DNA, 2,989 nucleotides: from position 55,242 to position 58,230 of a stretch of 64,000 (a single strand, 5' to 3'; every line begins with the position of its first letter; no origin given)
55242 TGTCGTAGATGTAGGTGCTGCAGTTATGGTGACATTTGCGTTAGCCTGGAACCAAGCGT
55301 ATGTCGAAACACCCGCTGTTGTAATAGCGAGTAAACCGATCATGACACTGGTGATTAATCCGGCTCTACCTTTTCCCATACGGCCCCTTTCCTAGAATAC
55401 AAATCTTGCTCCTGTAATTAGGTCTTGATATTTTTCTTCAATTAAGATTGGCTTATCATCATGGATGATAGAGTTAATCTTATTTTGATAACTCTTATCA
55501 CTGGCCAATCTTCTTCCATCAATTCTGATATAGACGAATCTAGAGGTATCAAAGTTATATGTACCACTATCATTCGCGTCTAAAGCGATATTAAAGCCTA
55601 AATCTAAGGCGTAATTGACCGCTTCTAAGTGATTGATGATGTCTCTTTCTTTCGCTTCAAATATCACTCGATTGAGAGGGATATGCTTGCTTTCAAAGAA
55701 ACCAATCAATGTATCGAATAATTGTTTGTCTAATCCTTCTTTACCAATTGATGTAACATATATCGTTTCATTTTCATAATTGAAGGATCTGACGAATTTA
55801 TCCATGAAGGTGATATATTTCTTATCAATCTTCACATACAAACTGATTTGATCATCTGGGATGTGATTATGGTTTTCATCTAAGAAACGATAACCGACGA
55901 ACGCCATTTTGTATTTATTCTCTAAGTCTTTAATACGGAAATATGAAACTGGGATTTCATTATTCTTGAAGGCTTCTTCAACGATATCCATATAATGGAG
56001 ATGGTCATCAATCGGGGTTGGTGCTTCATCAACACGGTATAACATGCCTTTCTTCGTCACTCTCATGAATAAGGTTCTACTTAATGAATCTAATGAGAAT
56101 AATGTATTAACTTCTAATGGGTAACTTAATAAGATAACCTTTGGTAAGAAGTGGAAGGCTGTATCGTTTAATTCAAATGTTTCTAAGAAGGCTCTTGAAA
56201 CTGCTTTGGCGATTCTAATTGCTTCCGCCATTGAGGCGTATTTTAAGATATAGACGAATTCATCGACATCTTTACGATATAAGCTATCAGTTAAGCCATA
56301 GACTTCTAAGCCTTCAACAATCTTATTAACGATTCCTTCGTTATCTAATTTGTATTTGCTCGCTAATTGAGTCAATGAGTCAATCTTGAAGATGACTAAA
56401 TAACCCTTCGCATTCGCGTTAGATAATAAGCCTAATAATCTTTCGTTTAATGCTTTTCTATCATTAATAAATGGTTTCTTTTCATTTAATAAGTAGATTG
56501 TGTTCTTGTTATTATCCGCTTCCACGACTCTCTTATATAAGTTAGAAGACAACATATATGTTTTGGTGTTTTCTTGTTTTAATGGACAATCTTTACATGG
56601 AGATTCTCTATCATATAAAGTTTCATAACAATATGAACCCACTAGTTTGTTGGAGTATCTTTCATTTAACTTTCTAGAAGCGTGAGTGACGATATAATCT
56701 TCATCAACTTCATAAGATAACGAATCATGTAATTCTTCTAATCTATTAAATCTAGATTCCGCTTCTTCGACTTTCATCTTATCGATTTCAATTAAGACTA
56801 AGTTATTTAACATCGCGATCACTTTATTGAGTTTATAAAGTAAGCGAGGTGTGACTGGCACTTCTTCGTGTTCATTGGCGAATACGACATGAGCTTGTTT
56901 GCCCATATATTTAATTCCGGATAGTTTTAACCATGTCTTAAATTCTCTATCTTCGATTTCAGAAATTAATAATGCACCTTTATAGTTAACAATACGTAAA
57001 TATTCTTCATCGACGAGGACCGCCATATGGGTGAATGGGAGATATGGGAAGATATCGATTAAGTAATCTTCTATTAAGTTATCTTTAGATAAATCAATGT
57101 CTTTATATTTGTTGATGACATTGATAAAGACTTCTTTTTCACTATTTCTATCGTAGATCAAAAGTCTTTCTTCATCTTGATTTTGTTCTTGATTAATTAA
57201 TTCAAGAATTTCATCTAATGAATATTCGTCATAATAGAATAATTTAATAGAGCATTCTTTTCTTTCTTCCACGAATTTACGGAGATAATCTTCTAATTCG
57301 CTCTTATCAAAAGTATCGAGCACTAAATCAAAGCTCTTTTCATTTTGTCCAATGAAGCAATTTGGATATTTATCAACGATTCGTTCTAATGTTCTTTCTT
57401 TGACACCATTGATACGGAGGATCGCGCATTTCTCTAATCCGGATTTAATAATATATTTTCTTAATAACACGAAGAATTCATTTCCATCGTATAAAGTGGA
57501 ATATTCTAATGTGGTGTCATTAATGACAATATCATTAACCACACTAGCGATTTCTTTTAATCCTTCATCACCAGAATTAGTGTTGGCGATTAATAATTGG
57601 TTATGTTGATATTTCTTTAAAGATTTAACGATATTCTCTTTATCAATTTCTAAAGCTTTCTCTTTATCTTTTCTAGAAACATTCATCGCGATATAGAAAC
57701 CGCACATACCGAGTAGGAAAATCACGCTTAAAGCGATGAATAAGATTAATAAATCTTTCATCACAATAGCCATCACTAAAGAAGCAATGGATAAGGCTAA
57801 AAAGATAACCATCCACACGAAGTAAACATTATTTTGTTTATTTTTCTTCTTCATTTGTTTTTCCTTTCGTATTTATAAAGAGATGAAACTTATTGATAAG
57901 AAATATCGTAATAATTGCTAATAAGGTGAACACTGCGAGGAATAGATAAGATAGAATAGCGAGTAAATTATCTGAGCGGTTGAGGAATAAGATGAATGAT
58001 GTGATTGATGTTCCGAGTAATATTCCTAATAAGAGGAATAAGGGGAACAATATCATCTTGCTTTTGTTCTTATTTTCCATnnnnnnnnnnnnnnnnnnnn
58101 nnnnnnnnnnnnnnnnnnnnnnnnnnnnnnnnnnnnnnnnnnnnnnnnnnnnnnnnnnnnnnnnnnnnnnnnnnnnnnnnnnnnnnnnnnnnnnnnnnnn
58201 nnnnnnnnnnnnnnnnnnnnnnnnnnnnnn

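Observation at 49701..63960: Expanded SipW/TasA-type fibre operon (about 14 kb, ten co-directional genes) that also encodes a McrB-family GTPase pair and a degenerate GGDEF-EAL membrane protein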

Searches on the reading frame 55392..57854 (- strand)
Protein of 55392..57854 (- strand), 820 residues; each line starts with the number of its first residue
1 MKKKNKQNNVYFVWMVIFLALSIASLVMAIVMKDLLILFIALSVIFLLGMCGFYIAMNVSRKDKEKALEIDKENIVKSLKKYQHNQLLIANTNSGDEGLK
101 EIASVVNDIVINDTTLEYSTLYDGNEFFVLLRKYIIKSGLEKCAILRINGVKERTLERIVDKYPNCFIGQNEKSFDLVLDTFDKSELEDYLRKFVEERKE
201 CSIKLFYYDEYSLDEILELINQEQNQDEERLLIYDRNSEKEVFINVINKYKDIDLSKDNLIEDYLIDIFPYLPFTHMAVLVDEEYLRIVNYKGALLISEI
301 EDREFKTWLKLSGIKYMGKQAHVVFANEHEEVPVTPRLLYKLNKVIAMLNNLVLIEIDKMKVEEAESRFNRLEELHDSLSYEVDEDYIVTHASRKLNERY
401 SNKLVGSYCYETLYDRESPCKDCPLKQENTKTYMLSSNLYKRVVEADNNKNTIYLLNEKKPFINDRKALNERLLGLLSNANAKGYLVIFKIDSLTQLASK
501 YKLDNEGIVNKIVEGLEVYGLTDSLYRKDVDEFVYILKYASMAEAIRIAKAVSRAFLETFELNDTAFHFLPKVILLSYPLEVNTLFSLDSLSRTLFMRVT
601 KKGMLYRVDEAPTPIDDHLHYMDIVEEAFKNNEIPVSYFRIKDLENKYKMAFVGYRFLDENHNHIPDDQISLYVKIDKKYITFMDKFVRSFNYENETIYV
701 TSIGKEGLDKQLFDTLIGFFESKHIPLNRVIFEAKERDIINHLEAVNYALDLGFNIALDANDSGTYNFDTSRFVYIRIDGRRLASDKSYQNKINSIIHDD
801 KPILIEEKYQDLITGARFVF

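Call 3: search_protein_families(library=pfam, proteins=[window:55392-57854:-], max_evalue=0.1)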
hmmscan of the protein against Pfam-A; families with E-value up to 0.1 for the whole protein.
window:55392-57854:- (820 aa): 5 families
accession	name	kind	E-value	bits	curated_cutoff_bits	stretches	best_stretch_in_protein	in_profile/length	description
PF00563.25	EAL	-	0.0011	18.8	31.3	1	674-792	61-191/236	EAL domain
PF00990.26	GGDEF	-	0.005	17.1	23.8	0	467-556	13-107/161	Diguanylate cyclase, GGDEF domain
PF11683.13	DUF3278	-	0.015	15.9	26.6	1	8-82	35-110/130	Protein of unknown function (DUF3278)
PF14256.11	YwiC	-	0.022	15.4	25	1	4-49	50-95/126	YwiC-like protein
PF13738.12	Pyr_redox_3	-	0.036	13.7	30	1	49-108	6-66/305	Pyridine nucleotide-disulphide oxidoreductase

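Call 4: search_protein_families(library=ncbifam, proteins=[window:55392-57854:-], max_evalue=0.1)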
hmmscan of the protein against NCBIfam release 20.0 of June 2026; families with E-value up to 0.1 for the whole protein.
window:55392-57854:- (820 aa): 2 families
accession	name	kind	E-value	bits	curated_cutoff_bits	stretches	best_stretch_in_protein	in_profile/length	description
NF045937.1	MSC_0624_12TM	equivalog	0.0079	14.8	70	1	3-61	75-140/445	MSC_0624 family F1-like ATPase-associated membrane protein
NF041635.1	STM3941_fam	subfamily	0.016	15.2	40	1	7-75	4-70/157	STM3941 family protein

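Call 11: search_protein_families(library=padloc, proteins=[window:55392-57854:-], max_evalue=0.1)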
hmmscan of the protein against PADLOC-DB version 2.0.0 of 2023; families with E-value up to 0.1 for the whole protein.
window:55392-57854:- (820 aa): 0 families

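Call 41: search_solved_structures(query=A4, max_evalue=1, show_alignments=3)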
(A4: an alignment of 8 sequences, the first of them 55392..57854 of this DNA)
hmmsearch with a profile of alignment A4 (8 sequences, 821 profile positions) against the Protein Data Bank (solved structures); distinct sequences matched with E-value up to 1: 2.
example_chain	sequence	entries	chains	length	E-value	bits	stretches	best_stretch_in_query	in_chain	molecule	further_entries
3msu_A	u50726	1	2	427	0.54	11.6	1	81-132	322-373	Citrate synthase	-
6cfw_D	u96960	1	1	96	0.94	10.8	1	2-58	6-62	MBH subunit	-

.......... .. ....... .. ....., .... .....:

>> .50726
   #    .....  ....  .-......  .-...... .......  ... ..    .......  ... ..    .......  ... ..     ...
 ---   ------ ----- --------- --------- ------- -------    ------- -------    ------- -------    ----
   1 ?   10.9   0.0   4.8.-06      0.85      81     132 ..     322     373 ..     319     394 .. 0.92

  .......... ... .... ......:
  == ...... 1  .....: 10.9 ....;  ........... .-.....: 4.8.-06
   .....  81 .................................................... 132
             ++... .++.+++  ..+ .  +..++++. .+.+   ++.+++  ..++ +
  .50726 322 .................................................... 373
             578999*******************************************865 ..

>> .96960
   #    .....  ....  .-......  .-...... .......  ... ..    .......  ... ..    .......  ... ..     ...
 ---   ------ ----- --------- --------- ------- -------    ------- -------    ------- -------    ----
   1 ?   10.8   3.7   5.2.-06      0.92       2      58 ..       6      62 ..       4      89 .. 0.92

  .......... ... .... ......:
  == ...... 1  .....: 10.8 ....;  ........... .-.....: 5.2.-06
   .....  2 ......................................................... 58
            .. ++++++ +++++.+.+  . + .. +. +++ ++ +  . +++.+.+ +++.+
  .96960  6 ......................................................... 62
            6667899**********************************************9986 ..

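Call 42: search_protein_families(library=pfam, alignment_id=A4, max_evalue=0.1)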
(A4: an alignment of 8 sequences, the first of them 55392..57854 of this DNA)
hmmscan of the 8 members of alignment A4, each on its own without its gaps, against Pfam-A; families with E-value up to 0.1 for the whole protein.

A. member 1, window:55392-57854:- (820 aa): 5 families
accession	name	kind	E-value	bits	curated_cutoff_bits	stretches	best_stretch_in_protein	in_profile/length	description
PF00563.25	EAL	-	0.0011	18.8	31.3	1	674-792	61-191/236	EAL domain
PF00990.26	GGDEF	-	0.005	17.1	23.8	0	467-556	13-107/161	Diguanylate cyclase, GGDEF domain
PF11683.13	DUF3278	-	0.015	15.9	26.6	1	8-82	35-110/130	Protein of unknown function (DUF3278)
PF14256.11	YwiC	-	0.022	15.4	25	1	4-49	50-95/126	YwiC-like protein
PF13738.12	Pyr_redox_3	-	0.036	13.7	30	1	49-108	6-66/305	Pyridine nucleotide-disulphide oxidoreductase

B. families by the number of members that match (of 8 scanned): 13 families
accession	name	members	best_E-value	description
PF00563.25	EAL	3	0.0002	EAL domain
PF13829.11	DUF4191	2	0.0014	Domain of unknown function (DUF4191)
PF07690.21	MFS_1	1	7.8e-05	Major Facilitator Superfamily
PF20712.2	CyanoTRADDas_TM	1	0.0033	Cyanobacterial TRADD-N associated 2-Transmembrane domain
PF00990.26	GGDEF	1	0.005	Diguanylate cyclase, GGDEF domain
PF18169.6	SLATT_6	1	0.0097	SMODS and SLOG-associating 2TM effector domain 6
PF11683.13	DUF3278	1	0.015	Protein of unknown function (DUF3278)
PF20990.2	DUF2207_C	1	0.018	Predicted membrane protein (DUF2207) C-terminal domain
PF14256.11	YwiC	1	0.022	YwiC-like protein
PF13738.12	Pyr_redox_3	1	0.036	Pyridine nucleotide-disulphide oxidoreductase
PF07332.16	Phage_holin_3_6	1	0.053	Putative Actinobacterial Holin-X, holin superfamily III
PF14012.11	DUF4229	1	0.059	Protein of unknown function (DUF4229)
PF10112.14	Halogen_Hydrol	1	0.077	5-bromo-4-chloroindolyl phosphate hydrolysis protein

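Call 48: find_homologous_proteins(query=window:55392-57854:-, max_evalue=0.001)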
Query window:55392-57854:- (820 aa): 24 proteins with E <= 0.001 among 8000 candidates.
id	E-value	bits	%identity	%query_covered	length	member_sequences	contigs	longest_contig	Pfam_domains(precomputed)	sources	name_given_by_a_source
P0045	0.0e+0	1800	100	100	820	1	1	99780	-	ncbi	-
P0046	0.0e+0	1514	82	100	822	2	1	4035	-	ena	-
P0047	0.0e+0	1219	66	99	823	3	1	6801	-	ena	-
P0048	0.0e+0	1211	66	100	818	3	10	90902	-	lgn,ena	-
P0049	0.0e+0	1210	66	99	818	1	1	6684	-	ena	-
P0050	0.0e+0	1207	65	100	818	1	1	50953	-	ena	-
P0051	0.0e+0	1204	66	100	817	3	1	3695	-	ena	-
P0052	0.0e+0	1201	64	99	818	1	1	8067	-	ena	-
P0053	0.0e+0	1198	65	99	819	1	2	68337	-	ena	-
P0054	0.0e+0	1196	66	99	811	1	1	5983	-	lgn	-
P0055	0.0e+0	1195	65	100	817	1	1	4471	-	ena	-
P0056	0.0e+0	1195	65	100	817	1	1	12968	-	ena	-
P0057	0.0e+0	1194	66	99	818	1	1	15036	-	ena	-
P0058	0.0e+0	1194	65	100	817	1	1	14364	-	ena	-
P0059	0.0e+0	1187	65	99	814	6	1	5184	-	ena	-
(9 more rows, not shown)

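Call 64: predict_structure(alignment_id=A6)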
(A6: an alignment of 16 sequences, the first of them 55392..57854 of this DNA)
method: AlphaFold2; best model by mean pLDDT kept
length: 820 residues; sequences in the alignment: 16
mean_pLDDT: 72.6   pTM: 0.33
mean pLDDT of the five models: 72.6, 68.1, 67.9, 65.3, 63.2
residues with pLDDT >= 90: 51; 70-90: 492; 50-70: 192; < 50: 85
segments of 3 or more residues with pLDDT < 50: 1-7, 225-227, 386-389, 410-419, 435-460, 564-567, 581-586, 605-607, 609-619
pLDDT, mean of each block of 10 residues (from residue 1): 45 82 85 82 87 80 76 78 61 74 71 64 79 72 84 77 84 85 83 82 83 77 59 64 77 75 81 85 76 63 78 84 87 77 86 80 65 54 49 56 52 44 56 46 35 35 76 66 72 78 84 73 79 76 59 69 53 63 47 62 46 40 72 84 77 84 74 55 81 87 85 90 90 90 91 92 76 89 88 77 89 84
secondary structure, 60 per line:
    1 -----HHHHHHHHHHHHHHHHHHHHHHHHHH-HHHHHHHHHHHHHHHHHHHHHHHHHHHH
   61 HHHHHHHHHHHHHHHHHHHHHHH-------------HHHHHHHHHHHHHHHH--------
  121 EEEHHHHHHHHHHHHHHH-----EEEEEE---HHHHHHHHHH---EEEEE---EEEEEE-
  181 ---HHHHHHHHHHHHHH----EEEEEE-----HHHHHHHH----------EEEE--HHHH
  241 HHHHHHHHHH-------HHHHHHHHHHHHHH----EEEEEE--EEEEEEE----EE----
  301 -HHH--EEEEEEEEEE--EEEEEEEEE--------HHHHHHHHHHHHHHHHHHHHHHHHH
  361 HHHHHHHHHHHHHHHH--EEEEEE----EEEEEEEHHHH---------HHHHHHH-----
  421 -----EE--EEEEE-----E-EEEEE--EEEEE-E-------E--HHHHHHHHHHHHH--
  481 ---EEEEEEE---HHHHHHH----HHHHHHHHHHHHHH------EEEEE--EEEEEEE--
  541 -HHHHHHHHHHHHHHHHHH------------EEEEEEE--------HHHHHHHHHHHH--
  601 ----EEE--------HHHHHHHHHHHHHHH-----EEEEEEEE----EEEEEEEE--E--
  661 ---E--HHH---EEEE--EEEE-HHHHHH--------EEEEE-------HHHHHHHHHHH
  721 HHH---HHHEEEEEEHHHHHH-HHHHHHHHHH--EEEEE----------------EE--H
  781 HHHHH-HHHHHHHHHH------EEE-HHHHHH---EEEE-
elements in order (helices of 4 or more, strands of 3 or more residues): H6-31 H33-83 H97-112 E121-123 H124-138 E144-149 H153-162 E166-170 E174-179 H184-197 E202-207 H213-220 E231-234 H237-250 H258-271 E276-281 E284-290 E307-316 E319-327 H336-376 E379-384 E389-395 H396-399 H409-415 E430-434 E442-446 E449-453 H466-478 E484-490 H494-500 H505-518 E525-529 E532-538 H542-559 E572-578 H587-598 E605-607 H616-630 E636-643 E648-655 E673-676 E679-682 H684-689 E698-702 H710-723 E730-735 H736-741 H743-752 E755-759 H780-785 H787-796 E803-805 H807-812 E816-819

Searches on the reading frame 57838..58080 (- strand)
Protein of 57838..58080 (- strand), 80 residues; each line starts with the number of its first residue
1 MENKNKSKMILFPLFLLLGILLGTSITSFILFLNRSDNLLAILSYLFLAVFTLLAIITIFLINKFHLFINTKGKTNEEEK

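Call 3: search_protein_families(library=pfam, proteins=[window:57838-58080:-], max_evalue=0.1)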
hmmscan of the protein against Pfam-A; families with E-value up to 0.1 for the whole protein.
window:57838-58080:- (80 aa): 3 families
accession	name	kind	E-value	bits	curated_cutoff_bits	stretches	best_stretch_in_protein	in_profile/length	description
PF05231.19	MASE1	-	0.0018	17.9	29.8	1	9-75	42-106/299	MASE1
PF01529.25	DHHC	-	0.061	13.8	28.7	1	10-79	54-129/133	DHHC palmitoyltransferase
PF20990.2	DUF2207_C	-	0.076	13.1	33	1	1-66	127-189/247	Predicted membrane protein (DUF2207) C-terminal domain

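Call 4: search_protein_families(library=ncbifam, proteins=[window:57838-58080:-], max_evalue=0.1)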
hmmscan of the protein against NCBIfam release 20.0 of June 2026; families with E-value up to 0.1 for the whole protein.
window:57838-58080:- (80 aa): 2 families
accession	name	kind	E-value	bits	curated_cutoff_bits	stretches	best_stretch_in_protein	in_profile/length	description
TIGR04370.1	glyco_rpt_poly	subfamily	0.0025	16.9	40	1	5-76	3-73/396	oligosaccharide repeat unit polymerase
NF045849.1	ICE_MMCAP2_0565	equivalog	0.071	12.8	40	0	36-78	6-44/80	Mbov_0395 family pilin-like conjugal transfer protein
